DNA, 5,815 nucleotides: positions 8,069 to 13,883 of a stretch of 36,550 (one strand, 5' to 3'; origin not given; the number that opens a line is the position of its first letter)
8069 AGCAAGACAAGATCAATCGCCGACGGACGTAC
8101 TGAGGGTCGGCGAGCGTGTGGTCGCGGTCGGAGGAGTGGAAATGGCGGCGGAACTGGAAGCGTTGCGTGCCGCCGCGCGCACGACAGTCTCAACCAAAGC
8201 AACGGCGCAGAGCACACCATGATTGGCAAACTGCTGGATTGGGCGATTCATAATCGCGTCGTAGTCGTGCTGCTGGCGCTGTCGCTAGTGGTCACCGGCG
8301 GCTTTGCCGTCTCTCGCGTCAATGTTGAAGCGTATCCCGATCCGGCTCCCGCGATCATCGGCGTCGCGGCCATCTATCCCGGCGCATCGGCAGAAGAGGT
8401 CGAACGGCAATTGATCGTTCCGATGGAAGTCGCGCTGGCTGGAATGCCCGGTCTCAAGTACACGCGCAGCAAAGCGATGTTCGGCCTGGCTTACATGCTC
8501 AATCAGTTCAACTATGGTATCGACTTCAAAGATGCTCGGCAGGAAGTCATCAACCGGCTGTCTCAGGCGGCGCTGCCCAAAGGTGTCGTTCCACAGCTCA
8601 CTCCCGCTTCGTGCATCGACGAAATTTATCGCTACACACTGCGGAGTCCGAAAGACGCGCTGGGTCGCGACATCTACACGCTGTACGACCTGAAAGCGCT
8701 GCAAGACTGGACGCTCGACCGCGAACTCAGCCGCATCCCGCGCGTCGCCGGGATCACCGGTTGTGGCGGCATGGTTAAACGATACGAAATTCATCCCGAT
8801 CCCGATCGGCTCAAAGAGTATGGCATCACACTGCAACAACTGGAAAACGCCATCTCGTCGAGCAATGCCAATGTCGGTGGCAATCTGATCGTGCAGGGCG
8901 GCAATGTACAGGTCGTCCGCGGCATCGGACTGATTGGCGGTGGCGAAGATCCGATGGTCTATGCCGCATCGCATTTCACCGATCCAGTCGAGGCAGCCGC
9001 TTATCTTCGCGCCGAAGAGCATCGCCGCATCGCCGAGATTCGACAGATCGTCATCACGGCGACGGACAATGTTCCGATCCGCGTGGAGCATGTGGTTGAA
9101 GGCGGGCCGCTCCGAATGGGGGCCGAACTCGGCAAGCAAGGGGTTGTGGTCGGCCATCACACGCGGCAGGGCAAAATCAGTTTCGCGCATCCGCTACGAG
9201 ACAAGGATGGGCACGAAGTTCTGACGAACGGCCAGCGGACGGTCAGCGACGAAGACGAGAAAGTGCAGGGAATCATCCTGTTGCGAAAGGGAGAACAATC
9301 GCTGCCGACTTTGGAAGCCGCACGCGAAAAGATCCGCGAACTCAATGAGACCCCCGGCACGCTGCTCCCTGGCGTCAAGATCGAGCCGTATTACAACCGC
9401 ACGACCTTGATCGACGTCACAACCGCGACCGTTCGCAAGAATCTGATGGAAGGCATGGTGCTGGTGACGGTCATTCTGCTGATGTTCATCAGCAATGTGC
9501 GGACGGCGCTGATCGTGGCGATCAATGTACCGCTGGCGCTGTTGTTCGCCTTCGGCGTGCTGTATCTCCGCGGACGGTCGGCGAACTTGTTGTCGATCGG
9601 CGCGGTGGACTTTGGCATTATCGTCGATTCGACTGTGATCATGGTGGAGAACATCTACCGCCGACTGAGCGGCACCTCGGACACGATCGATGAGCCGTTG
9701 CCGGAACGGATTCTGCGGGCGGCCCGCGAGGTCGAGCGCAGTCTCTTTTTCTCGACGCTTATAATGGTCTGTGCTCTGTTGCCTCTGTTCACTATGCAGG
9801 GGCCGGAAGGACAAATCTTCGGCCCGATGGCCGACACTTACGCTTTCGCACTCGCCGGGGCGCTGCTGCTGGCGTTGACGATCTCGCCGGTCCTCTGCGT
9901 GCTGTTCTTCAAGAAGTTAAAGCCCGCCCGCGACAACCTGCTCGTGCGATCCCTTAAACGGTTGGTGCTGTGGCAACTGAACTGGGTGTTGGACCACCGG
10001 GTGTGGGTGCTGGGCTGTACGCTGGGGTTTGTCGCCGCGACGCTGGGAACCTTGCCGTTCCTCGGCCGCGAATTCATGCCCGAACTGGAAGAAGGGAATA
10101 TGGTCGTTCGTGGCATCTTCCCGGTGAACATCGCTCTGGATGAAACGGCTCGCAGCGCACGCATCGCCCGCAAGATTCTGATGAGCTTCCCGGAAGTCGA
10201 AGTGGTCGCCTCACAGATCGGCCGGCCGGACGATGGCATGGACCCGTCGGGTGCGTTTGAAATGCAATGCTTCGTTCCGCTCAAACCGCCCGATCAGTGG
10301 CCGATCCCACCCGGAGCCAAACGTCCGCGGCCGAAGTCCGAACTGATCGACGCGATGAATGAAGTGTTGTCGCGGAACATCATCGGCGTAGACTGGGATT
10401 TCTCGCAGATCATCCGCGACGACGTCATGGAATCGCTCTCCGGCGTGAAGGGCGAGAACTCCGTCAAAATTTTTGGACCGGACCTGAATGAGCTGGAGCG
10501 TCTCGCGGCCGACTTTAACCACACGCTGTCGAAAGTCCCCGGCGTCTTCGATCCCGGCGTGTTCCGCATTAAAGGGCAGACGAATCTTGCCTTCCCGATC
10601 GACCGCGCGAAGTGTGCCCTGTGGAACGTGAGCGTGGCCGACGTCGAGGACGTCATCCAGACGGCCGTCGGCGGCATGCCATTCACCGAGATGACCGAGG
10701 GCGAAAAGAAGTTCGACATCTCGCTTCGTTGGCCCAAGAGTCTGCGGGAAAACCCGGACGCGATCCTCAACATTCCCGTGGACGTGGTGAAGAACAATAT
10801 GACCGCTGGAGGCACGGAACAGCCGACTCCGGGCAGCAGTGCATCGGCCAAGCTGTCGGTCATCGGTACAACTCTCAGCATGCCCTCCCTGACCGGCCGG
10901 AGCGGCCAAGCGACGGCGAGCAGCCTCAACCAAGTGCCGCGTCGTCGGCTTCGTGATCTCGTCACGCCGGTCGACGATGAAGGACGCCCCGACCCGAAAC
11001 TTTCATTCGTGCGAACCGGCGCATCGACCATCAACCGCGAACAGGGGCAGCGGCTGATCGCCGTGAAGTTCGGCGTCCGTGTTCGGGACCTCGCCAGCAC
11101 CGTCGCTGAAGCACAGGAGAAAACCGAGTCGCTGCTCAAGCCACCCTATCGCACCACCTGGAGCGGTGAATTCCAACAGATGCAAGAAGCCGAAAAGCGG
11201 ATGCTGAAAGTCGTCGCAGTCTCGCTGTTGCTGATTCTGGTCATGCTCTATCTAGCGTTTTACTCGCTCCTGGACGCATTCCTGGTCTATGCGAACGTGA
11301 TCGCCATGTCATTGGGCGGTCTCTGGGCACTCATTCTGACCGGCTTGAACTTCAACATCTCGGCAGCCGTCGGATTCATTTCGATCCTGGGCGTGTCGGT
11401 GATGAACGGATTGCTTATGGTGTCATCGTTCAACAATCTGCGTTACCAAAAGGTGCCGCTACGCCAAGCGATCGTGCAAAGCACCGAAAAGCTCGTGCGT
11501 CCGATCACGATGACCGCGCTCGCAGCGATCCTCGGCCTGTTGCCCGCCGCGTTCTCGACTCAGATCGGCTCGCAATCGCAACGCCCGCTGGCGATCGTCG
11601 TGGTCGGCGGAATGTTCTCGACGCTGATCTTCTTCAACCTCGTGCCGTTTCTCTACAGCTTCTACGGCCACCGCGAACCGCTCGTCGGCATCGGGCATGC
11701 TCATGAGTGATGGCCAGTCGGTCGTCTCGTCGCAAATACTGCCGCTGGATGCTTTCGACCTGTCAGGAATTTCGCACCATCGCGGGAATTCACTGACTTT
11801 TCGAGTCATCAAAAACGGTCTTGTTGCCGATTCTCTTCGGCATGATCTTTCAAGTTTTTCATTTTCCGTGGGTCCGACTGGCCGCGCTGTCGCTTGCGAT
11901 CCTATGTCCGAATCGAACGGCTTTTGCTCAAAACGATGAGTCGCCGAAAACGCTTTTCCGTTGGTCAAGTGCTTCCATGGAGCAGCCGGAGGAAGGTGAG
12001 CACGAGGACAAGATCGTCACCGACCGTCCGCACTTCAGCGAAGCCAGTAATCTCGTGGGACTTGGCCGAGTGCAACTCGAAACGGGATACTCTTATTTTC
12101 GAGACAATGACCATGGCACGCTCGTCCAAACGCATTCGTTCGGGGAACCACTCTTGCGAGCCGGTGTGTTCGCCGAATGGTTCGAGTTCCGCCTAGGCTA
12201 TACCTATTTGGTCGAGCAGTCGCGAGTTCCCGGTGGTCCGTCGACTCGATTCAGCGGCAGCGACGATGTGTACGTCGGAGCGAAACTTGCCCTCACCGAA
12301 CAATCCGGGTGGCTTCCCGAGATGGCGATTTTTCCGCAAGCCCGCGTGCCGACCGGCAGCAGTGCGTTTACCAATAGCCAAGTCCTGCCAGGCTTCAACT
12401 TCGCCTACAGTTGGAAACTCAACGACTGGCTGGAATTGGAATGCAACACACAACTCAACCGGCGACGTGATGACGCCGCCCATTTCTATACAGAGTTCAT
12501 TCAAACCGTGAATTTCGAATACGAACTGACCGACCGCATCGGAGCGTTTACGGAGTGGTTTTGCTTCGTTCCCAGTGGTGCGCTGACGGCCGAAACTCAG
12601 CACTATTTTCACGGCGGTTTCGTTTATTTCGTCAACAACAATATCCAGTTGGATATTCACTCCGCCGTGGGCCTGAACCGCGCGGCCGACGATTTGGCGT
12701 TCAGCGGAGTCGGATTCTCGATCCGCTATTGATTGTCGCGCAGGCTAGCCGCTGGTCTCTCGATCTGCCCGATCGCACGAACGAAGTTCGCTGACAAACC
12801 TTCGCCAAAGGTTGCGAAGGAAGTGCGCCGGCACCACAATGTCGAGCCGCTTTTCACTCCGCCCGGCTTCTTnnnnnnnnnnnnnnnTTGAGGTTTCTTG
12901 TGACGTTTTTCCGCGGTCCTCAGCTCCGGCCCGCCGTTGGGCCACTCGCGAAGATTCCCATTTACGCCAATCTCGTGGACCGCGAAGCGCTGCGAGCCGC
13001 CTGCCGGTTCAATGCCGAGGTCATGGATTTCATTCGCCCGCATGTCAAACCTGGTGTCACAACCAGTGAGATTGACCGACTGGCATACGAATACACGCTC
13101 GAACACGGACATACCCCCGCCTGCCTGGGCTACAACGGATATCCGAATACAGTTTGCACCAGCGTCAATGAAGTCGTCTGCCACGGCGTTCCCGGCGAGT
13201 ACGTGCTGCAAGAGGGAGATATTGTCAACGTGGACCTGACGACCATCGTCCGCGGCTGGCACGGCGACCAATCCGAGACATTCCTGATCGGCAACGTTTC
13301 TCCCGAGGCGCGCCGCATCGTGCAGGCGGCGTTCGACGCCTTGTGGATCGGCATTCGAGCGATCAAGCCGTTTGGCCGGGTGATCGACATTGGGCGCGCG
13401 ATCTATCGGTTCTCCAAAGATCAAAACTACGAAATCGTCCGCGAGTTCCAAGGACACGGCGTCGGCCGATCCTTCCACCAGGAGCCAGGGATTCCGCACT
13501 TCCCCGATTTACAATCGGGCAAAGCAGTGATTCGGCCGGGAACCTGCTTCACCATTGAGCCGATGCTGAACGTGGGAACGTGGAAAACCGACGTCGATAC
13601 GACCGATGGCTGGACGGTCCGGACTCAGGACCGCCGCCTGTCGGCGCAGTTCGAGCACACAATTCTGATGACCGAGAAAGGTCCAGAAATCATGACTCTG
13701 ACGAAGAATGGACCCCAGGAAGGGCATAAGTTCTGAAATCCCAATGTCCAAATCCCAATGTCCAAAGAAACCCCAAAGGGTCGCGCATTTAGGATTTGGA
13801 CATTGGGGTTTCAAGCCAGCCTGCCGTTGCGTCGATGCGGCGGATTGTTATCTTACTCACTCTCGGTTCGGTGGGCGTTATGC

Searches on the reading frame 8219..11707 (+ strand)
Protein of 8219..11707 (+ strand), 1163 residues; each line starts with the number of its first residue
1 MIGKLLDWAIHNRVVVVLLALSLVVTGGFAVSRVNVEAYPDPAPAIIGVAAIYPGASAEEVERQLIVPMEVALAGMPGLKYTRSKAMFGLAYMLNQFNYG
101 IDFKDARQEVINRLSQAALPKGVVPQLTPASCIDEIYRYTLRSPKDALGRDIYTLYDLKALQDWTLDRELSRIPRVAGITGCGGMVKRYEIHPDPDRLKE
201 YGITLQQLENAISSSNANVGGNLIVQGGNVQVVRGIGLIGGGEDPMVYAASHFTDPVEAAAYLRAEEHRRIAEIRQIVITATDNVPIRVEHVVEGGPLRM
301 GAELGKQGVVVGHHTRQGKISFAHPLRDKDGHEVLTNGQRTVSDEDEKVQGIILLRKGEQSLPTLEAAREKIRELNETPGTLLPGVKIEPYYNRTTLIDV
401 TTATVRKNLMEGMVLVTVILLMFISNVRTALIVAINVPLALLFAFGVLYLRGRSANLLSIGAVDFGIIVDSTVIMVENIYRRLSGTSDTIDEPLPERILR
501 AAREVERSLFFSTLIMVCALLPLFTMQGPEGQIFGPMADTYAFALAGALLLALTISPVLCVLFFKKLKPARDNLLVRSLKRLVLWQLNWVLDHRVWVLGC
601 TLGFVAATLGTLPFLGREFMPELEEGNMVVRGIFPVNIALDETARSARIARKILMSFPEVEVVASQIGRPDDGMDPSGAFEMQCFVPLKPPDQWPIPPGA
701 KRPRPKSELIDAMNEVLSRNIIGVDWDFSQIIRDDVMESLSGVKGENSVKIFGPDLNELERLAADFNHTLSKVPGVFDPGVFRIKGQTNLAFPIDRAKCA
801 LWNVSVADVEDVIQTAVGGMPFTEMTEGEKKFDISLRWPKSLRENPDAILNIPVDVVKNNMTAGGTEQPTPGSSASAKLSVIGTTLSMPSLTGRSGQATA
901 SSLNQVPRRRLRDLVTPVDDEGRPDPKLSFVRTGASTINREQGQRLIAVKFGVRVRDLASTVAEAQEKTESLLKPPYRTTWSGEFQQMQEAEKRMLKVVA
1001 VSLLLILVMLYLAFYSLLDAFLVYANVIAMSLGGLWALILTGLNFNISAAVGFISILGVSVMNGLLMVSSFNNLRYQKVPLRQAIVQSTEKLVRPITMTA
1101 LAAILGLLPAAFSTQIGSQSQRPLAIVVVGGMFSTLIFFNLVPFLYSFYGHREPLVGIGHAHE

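Call 46: search_protein_families(library=pfam, proteins=[window:8219-11707:+], max_evalue=0.001)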
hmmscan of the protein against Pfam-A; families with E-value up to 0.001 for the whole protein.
window:8219-11707:+ (1163 aa): 2 families
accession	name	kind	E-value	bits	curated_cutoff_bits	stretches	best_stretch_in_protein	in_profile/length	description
PF00873.25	ACR_tran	-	1.1e-190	636.2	28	3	343-861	274-787/1021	AcrB/AcrD/AcrF family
PF03176.21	MMPL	-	0.00015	21.3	20.5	0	986-1153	135-306/333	MMPL family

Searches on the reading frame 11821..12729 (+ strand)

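Call 46: search_protein_families(library=pfam, proteins=[window:11821-12729:+], max_evalue=0.001)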
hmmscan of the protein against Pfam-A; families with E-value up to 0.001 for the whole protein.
window:11821-12729:+ (303 aa): 1 family
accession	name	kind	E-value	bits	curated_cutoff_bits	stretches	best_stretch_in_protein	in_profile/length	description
PF13557.12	Phenol_MetA_deg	-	6.2e-21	76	22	1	67-303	1-242/242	Putative MetA-pathway of phenol degradation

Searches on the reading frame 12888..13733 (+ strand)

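Call 46: search_protein_families(library=pfam, proteins=[window:12888-13733:+], max_evalue=0.001)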
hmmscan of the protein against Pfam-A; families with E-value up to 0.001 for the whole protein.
window:12888-13733:+ (282 aa): 1 family
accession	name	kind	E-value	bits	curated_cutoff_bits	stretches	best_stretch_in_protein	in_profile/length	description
PF00557.29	Peptidase_M24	-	4.3e-46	157.7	23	1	33-263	1-208/208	Metallopeptidase family M24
